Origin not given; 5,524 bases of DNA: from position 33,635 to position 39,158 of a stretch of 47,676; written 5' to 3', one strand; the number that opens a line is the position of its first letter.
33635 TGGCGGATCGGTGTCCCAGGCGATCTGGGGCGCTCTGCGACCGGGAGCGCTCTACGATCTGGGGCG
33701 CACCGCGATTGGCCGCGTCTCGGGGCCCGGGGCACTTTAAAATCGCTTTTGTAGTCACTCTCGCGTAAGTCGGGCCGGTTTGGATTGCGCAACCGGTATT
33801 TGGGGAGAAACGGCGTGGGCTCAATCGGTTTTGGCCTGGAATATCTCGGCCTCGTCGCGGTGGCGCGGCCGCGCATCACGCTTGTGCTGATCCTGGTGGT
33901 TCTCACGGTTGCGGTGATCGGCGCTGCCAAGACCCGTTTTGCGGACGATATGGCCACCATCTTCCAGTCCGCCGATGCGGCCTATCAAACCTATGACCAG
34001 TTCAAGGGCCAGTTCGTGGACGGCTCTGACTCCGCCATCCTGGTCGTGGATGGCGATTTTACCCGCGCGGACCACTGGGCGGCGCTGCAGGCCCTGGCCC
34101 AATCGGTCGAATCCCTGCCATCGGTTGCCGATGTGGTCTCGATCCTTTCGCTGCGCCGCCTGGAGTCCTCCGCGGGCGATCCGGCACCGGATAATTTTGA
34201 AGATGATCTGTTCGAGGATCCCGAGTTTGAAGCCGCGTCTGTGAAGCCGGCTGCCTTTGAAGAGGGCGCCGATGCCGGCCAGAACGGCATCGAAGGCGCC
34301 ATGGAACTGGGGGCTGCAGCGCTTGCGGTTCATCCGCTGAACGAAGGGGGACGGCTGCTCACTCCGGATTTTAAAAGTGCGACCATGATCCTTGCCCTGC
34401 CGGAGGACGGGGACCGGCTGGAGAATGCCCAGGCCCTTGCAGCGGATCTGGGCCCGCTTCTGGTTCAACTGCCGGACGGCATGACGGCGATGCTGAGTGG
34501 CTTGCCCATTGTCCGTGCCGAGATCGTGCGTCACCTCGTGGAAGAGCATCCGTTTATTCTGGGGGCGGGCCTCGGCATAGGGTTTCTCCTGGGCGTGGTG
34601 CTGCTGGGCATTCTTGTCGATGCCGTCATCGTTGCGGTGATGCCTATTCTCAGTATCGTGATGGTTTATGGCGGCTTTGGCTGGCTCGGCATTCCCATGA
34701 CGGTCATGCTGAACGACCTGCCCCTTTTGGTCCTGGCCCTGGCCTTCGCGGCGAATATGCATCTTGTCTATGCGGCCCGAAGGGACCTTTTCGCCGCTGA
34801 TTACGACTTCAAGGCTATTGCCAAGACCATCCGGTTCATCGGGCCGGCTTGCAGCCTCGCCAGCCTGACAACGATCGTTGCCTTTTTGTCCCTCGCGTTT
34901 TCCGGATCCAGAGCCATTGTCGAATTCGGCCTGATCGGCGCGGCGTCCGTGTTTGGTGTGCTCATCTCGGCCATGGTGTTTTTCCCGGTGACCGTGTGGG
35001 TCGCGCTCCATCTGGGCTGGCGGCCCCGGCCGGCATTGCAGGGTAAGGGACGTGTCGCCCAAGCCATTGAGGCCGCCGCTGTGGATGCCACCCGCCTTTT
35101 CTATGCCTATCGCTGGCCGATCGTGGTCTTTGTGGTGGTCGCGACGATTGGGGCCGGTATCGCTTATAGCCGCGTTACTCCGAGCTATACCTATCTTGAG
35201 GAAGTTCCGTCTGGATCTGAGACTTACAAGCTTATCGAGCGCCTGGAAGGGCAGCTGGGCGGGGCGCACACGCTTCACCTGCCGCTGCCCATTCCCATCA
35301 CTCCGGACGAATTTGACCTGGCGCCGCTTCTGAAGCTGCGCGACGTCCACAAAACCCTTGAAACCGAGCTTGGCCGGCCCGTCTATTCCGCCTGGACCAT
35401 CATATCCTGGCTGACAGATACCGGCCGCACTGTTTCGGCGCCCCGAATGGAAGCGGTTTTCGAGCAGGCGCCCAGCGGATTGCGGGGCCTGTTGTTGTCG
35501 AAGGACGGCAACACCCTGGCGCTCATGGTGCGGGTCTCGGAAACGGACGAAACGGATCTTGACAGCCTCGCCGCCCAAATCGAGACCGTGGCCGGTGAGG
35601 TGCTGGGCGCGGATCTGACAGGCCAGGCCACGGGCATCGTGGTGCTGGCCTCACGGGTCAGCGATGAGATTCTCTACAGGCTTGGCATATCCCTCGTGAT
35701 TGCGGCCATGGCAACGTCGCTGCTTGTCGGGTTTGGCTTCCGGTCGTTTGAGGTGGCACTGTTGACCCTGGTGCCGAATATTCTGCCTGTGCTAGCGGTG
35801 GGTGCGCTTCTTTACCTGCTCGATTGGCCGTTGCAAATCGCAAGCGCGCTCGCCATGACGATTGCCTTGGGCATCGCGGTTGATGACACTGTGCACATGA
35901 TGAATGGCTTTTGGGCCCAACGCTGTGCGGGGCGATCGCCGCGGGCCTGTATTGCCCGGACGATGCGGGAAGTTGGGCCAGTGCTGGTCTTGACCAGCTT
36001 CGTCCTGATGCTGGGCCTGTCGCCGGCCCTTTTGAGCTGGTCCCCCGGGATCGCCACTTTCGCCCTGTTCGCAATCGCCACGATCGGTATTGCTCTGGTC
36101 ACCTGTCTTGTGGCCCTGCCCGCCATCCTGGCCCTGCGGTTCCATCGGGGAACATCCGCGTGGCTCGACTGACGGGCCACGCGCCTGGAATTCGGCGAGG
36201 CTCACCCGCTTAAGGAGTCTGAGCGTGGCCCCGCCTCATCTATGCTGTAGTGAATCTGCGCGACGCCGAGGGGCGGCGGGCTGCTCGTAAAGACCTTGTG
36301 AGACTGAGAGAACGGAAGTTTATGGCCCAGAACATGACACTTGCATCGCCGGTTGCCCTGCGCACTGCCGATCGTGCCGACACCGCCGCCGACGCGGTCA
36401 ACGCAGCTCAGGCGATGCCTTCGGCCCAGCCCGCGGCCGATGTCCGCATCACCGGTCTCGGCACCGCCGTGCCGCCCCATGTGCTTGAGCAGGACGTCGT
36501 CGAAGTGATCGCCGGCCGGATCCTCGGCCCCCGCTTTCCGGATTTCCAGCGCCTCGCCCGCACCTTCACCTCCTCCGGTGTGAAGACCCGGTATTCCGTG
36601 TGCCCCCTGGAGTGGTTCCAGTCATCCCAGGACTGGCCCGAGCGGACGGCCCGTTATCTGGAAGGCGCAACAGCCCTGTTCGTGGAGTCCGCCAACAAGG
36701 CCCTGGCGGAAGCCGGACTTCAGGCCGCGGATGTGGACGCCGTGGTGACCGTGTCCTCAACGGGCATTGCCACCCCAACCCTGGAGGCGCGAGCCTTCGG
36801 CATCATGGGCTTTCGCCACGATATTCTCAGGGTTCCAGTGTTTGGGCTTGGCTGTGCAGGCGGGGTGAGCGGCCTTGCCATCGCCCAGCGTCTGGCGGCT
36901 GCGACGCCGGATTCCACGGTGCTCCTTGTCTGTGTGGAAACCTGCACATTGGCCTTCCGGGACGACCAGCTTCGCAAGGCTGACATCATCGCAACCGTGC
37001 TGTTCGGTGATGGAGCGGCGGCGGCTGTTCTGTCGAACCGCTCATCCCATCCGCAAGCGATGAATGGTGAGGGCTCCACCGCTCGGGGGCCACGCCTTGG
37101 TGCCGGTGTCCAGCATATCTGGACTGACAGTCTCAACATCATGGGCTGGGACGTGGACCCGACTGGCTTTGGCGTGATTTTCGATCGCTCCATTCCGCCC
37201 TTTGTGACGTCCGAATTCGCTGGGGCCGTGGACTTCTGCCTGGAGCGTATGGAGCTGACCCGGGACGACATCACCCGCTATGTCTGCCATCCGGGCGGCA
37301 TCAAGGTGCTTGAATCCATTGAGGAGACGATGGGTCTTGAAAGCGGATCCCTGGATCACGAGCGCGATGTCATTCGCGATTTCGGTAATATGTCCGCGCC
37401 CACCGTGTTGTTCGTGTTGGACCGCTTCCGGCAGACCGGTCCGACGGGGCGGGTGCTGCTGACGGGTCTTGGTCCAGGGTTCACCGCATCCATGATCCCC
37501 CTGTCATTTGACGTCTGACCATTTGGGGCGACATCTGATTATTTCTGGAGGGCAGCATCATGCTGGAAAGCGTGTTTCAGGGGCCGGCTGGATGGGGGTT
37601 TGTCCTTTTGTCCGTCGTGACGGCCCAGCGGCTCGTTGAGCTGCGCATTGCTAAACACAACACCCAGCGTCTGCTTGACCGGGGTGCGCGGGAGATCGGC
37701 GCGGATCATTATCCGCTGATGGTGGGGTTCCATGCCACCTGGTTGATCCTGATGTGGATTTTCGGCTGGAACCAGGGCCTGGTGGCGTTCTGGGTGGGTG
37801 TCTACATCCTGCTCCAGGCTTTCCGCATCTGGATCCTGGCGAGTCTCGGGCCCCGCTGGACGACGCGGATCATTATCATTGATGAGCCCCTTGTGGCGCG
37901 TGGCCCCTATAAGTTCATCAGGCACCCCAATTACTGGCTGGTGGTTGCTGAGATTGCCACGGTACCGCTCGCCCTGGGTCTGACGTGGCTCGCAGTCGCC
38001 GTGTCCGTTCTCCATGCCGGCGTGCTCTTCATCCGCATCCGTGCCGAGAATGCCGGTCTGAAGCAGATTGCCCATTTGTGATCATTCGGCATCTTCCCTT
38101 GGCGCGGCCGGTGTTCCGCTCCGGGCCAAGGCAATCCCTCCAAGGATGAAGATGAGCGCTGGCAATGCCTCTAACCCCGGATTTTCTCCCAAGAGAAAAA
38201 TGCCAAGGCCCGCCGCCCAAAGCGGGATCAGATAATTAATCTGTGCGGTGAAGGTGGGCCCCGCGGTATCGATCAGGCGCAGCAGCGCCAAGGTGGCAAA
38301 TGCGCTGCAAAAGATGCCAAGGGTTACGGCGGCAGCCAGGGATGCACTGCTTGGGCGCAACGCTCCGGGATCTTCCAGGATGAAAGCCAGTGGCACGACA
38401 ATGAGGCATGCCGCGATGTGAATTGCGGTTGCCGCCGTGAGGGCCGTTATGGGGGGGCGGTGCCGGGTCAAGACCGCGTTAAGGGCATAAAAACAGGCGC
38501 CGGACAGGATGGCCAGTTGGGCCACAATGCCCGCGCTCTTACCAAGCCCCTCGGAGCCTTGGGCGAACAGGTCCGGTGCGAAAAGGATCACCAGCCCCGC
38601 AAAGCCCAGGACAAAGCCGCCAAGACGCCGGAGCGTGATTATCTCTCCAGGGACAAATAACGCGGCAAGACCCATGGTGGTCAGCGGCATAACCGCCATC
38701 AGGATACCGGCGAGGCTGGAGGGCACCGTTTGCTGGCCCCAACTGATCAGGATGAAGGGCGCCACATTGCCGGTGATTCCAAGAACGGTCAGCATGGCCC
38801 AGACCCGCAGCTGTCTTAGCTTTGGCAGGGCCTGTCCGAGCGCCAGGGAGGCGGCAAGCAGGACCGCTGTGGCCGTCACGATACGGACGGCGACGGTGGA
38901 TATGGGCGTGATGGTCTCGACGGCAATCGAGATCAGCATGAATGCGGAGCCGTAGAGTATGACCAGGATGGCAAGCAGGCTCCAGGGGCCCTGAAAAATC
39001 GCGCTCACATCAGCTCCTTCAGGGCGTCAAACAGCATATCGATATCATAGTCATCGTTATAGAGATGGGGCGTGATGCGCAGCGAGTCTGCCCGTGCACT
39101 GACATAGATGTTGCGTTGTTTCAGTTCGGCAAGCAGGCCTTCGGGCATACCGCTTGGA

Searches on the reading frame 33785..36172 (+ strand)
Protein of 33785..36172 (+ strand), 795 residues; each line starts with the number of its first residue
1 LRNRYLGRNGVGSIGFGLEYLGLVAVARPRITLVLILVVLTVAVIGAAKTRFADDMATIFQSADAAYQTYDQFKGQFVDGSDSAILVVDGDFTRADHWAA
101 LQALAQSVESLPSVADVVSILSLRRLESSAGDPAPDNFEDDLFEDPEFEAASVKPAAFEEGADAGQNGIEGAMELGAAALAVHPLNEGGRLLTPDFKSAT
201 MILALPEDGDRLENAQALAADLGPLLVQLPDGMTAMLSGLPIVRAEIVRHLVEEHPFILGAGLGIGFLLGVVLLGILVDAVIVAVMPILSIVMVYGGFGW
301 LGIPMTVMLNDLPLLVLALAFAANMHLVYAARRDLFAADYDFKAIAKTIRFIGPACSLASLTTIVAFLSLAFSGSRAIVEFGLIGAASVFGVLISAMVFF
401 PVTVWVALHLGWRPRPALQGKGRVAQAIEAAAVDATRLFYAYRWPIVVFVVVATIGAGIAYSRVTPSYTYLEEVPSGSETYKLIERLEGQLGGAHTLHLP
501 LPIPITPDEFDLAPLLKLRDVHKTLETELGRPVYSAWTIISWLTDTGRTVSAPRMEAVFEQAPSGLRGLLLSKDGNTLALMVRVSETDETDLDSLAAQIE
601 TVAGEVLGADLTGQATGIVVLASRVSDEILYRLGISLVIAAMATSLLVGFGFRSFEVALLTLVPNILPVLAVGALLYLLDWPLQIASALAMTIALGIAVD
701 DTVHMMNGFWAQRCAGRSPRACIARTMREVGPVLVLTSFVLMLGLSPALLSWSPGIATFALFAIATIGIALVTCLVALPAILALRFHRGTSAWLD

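Call 12: search_protein_families(library=pfam, proteins=[window:33785-36172:+], max_evalue=0.00001)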
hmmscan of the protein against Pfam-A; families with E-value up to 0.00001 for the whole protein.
window:33785-36172:+ (795 aa): 3 families
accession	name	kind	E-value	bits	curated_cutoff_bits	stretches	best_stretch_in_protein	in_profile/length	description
PF12349.14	Sterol-sensing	-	1.7e-10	41.4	22.3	1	666-789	17-140/153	Sterol-sensing domain of SREBP cleavage-activation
PF02460.24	Patched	-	1.5e-09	38.2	23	0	279-401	30-151/156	Patched SSD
PF03176.21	MMPL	-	3.7e-09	36.4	20.5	1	555-784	64-301/333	MMPL family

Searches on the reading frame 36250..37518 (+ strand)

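Call 12: search_protein_families(library=pfam, proteins=[window:36250-37518:+], max_evalue=0.00001)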
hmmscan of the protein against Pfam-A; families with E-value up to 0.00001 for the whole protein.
window:36250-37518:+ (422 aa): 5 families
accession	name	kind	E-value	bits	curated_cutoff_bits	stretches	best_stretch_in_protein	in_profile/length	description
PF00195.25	Chal_sti_synt_N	-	1.1e-21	77.8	27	1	65-261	14-221/225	Chalcone and stilbene synthases, N-terminal domain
PF08392.18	FAE1_CUT1_RppA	-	2e-15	57.4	27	1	103-267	49-209/290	FAE1/Type III polyketide synthase-like protein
PF02797.21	Chal_sti_synt_C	-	5.6e-13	49.6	27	1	287-397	6-116/151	Chalcone and stilbene synthases, C-terminal domain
PF08541.16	ACP_syn_III_C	-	5.2e-10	39.8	26.6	1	331-413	1-83/90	3-Oxoacyl-[acyl-carrier-protein (ACP)] synthase III C terminal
PF08545.16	ACP_syn_III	-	8.4e-09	35.6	24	1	201-265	6-65/80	3-Oxoacyl-[acyl-carrier-protein (ACP)] synthase III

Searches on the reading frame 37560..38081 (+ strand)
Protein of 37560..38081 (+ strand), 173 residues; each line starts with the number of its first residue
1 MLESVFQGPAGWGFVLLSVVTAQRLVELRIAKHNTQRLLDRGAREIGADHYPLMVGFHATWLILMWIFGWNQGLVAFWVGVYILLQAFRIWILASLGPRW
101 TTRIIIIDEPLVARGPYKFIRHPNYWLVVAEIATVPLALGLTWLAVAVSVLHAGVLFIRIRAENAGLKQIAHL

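Call 12: search_protein_families(library=pfam, proteins=[window:37560-38081:+], max_evalue=0.00001)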
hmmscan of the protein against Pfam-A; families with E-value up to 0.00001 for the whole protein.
window:37560-38081:+ (173 aa): 2 families
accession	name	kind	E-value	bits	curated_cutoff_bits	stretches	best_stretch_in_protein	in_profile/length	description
PF04140.19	ICMT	-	4.3e-22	78.8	24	1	78-168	1-94/95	Isoprenylcysteine carboxyl methyltransferase (ICMT) family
PF04191.18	PEMT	-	6.5e-07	30.2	25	1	81-168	9-99/105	Phospholipid methyltransferase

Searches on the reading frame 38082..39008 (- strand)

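Call 12: search_protein_families(library=pfam, proteins=[window:38082-39008:-], max_evalue=0.00001)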
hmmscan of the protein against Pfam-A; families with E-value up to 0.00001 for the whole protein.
window:38082-39008:- (308 aa): 1 family
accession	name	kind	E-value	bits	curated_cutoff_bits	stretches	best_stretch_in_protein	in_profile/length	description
PF00892.27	EamA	-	1.1e-28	100.6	28.2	2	11-143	5-134/135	EamA-like transporter family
